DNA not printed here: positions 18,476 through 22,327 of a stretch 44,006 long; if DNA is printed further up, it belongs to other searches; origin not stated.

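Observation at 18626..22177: Diguanylate cyclase effector fused to a STAND/NLR-like NTPase-TPR scaffold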

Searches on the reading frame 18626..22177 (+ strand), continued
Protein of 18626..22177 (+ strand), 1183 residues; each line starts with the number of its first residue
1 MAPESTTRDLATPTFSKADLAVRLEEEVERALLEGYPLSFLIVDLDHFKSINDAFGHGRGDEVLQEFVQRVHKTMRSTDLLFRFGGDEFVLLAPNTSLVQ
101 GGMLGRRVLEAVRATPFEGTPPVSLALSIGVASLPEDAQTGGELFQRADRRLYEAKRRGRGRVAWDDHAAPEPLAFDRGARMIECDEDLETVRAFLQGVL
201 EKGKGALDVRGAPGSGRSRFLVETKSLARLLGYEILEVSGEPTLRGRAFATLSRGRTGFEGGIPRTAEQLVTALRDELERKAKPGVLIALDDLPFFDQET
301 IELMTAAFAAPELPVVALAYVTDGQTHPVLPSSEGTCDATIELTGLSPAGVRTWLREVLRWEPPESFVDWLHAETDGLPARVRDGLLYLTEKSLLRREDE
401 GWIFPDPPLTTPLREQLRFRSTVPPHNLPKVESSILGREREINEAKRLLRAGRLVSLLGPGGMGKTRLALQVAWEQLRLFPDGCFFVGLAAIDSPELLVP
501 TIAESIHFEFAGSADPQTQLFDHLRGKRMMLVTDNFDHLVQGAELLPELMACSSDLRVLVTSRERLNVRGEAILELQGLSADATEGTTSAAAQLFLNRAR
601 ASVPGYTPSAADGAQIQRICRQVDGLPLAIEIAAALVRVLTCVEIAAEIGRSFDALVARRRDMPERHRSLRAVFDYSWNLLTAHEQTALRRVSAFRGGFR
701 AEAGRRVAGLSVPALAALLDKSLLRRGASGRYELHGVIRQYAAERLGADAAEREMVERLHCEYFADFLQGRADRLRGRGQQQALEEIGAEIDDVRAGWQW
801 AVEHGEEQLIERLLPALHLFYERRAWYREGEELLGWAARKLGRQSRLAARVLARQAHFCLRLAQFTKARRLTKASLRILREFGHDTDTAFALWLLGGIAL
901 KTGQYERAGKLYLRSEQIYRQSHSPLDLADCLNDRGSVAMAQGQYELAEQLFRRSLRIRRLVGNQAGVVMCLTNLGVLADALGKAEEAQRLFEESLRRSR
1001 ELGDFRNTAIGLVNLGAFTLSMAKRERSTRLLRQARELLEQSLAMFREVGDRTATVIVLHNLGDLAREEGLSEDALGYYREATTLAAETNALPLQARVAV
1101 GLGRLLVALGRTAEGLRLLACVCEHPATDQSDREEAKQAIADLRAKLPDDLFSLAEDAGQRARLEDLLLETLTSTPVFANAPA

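Call 39: find_encoding_contigs(protein=P0011, flank=10000, max_places=2)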
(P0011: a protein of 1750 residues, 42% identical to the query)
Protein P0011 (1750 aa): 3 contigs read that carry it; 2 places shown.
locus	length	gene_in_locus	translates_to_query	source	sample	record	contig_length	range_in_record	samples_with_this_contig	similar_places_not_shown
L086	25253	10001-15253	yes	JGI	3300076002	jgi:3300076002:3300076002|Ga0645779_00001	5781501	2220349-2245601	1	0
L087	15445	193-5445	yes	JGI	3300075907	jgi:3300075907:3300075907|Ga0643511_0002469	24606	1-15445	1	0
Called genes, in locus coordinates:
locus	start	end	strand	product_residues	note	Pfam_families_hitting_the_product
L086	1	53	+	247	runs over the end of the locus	PF02616:SMC_ScpA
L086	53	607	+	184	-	PF04079:SMC_ScpB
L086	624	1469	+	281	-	PF01479:S4, PF00849:PseudoU_synth_2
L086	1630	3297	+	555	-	PF27054:Beta_methylindole_red_C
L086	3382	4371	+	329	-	PF20030:bpMoxR, PF07726:AAA_3, PF07728:AAA_5, PF17863:AAA_lid_2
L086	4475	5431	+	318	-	PF01882:DUF58, PF13519:VWA_2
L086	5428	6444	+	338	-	-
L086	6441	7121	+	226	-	PF13431:TPR_17 (faint), PF13424:TPR_12 (weak), PF07719:TPR_2 (faint), PF13181:TPR_8 (faint), PF13432:TPR_16, PF13414:TPR_11, PF14559:TPR_19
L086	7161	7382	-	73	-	PF00403:HMA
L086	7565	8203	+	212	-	PF14681:UPRTase, PF00156:Pribosyltran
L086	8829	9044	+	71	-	-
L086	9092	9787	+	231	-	-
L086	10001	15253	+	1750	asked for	PF00990:GGDEF, PF13191:AAA_16, PF13401:AAA_22 (weak), PF13424:TPR_12, PF13424:TPR_12, PF17874:TPR_MalT, PF01966:HD, PF13487:HD_5, +9 more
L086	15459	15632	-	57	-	-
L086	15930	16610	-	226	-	PF00512:HisKA (weak), PF02518:HATPase_c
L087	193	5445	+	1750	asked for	PF00990:GGDEF, PF13191:AAA_16, PF13401:AAA_22 (weak), PF13424:TPR_12, PF13424:TPR_12, PF17874:TPR_MalT, PF01966:HD, PF13487:HD_5, +9 more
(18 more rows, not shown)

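Call 40: find_encoding_contigs(protein=P0021, flank=10000, max_places=2)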
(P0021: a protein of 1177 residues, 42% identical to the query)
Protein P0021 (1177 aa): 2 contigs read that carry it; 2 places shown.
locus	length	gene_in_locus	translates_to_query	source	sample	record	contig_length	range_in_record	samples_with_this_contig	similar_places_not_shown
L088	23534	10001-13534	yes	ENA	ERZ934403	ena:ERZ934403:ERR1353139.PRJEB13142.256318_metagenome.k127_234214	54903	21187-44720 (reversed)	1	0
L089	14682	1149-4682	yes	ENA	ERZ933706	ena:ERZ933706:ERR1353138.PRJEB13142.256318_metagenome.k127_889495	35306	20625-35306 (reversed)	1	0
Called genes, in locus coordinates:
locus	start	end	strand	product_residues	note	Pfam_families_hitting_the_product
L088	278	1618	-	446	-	PF00072:Response_reg, PF00158:Sigma54_activat, PF13191:AAA_16 (weak), PF14532:Sigma54_activ_2, PF07728:AAA_5 (weak), PF25601:AAA_lid_14, PF02954:HTH_8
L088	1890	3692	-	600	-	PF00672:HAMP, PF00512:HisKA, PF02518:HATPase_c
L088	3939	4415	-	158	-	-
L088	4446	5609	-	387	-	PF05951:Peptidase_M15_2 (faint)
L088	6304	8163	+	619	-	-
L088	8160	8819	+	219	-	-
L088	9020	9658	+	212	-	-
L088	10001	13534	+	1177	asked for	PF00990:GGDEF, PF13191:AAA_16 (faint), PF00931:NB-ARC (weak), PF13401:AAA_22 (weak), PF17874:TPR_MalT (weak), PF13424:TPR_12, PF17874:TPR_MalT, PF13424:TPR_12, +7 more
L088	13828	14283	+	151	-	-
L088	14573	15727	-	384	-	-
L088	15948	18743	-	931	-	PF02743:dCache_1 (weak), PF00672:HAMP, PF01590:GAF, PF13185:GAF_2, PF13492:GAF_3, PF00512:HisKA, PF02518:HATPase_c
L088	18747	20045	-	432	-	PF27098:Rv0959_3rd, PF13519:VWA_2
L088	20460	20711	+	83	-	-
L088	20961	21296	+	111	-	PF00633:HHH (weak)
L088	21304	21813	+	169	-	PF09646:Gp37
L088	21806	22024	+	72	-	-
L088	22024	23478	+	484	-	PF27730:UCP028589, PF04984:Phage_sheath_1, PF17482:Phage_sheath_1C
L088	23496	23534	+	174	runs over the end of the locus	PF04985:Phage_tube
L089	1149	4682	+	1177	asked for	PF00990:GGDEF, PF13191:AAA_16 (faint), PF00931:NB-ARC (weak), PF13401:AAA_22 (weak), PF17874:TPR_MalT (weak), PF13424:TPR_12, PF17874:TPR_MalT, PF13424:TPR_12, +7 more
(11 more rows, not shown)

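Call 41: find_encoding_contigs(protein=P0010, flank=10000, max_places=2)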
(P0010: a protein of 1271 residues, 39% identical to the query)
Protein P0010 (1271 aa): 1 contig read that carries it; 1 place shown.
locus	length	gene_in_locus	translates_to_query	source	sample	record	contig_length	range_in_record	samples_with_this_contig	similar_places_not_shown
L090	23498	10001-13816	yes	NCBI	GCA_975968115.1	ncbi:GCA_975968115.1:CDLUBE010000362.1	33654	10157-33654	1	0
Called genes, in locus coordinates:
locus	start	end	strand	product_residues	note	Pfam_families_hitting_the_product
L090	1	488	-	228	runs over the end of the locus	PF00535:Glycos_transf_2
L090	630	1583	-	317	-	PF00106:adh_short (weak), PF01073:3Beta_HSD, PF01370:Epimerase, PF02719:Polysacc_synt_2, PF04321:RmlD_sub_bind, PF05368:NmrA (weak), PF16363:GDP_Man_Dehyd, PF13460:NAD_binding_10, +2 more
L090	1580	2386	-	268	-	PF03328:HpcH_HpaI (weak)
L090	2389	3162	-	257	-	PF13489:Methyltransf_23, PF01209:Ubie_methyltran (weak), PF24675:NpmA (faint), PF13649:Methyltransf_25, PF13847:Methyltransf_31, PF08241:Methyltransf_11, PF08242:Methyltransf_12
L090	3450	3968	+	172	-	PF00595:PDZ (weak), PF13180:PDZ_2, PF17820:PDZ_6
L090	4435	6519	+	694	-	-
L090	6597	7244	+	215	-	PF04542:Sigma70_r2, PF04545:Sigma70_r4 (weak), PF08281:Sigma70_r4_2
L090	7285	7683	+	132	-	-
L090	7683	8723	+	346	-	-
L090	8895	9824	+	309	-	PF00595:PDZ, PF13180:PDZ_2, PF17820:PDZ_6 (weak), PF00595:PDZ, PF13180:PDZ_2, PF17820:PDZ_6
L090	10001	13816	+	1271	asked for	PF00990:GGDEF, PF05729:NACHT (faint), PF13191:AAA_16, PF00931:NB-ARC (weak), PF13401:AAA_22 (weak), PF13424:TPR_12, PF13374:TPR_10 (weak), PF13424:TPR_12, +12 more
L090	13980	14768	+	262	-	-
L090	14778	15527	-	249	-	PF12837:Fer4_6 (weak), PF13237:Fer4_10, PF00037:Fer4 (weak), PF12838:Fer4_7 (weak), PF13187:Fer4_9 (weak), PF14697:Fer4_21 (weak), PF27217:AF_0155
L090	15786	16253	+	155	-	PF10604:Polyketide_cyc2 (weak), PF08327:AHSA1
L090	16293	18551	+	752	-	PF01229:Glyco_hydro_39 (weak)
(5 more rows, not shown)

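Call 52: predict_structure(alignment_id=A1)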
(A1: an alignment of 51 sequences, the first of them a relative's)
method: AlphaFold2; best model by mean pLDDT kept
length: 1183 residues; sequences in the alignment: 51
mean_pLDDT: 86.7   pTM: 0.53
mean pLDDT of the five models: 86.7, 86.4, 85.5, 84.6, 83.7
residues with pLDDT >= 90: 643; 70-90: 428; 50-70: 76; < 50: 36
segments of 3 or more residues with pLDDT < 50: 1-6, 169-173, 653-668, 1177-1183
pLDDT, mean of each block of 10 residues (from residue 1): 52 83 91 92 92 84 92 92 91 95 95 88 91 91 91 84 74 51 88 94 91 88 93 91 83 68 80 88 91 88 86 88 68 70 92 87 88 91 86 75 68 74 79 76 92 87 80 91 91 83 89 82 90 86 88 91 85 87 68 85 78 86 81 76 76 40 43 69 89 90 90 77 74 78 89 96 97 92 92 95 95 96 94 95 87 98 97 95 89 98 97 97 94 98 97 98 95 98 96 96 91 98 94 97 93 97 96 94 92 96 94 94 95 95 89 93 88 58 33
secondary structure, 60 per line:
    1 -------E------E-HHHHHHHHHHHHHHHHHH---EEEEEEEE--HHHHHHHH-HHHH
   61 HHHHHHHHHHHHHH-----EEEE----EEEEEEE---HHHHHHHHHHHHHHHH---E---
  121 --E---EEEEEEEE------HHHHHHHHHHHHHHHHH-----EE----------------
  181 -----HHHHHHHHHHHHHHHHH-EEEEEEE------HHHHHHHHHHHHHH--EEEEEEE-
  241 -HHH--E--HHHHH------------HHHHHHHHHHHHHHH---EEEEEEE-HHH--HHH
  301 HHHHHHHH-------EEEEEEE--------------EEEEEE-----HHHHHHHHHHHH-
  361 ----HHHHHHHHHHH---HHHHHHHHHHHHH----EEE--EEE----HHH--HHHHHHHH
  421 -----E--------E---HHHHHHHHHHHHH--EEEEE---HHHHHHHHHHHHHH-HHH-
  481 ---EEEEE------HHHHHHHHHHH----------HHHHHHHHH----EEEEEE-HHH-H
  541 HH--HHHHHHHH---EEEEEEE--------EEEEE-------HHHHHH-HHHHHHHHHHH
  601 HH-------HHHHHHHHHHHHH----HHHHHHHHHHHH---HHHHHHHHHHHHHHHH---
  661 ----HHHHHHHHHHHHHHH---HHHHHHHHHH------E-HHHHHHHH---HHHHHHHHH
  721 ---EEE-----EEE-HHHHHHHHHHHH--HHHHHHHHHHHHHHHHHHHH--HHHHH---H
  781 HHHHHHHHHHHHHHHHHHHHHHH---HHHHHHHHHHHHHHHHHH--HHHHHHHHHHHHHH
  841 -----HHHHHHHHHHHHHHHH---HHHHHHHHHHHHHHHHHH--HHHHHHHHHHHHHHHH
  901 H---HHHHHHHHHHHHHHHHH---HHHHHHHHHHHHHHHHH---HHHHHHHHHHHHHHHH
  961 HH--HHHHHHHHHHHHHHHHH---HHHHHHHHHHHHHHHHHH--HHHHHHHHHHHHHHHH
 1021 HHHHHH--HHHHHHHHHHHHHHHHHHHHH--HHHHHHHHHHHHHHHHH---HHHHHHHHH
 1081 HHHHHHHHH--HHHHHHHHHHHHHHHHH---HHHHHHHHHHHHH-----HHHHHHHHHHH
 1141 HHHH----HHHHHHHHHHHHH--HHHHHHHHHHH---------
elements in order (helices of 4 or more, strands of 3 or more residues): H17-34 E38-45 H48-55 H57-74 E80-83 E88-94 H98-113 E127-134 H141-157 H186-202 E204-210 H217-230 E233-239 H250-254 H267-281 E285-291 H298-308 E316-322 E337-342 H348-359 H365-375 H379-391 E396-398 E401-403 H413-420 H439-451 E454-458 H462-475 E484-488 H495-505 H516-524 E529-534 H545-552 E556-562 E571-575 H583-588 H590-602 H610-622 H627-638 H642-657 H665-679 H683-692 H701-708 H712-720 E724-726 E732-734 H736-747 H750-769 H772-776 H780-803 H807-824 H827-840 H846-861 H865-882 H885-901 H905-921 H925-941 H945-962 H965-981 H985-1002 H1005-1026 H1029-1049 H1052-1068 H1072-1089 H1092-1108 H1112-1124 H1130-1144 H1149-1161 H1164-1174
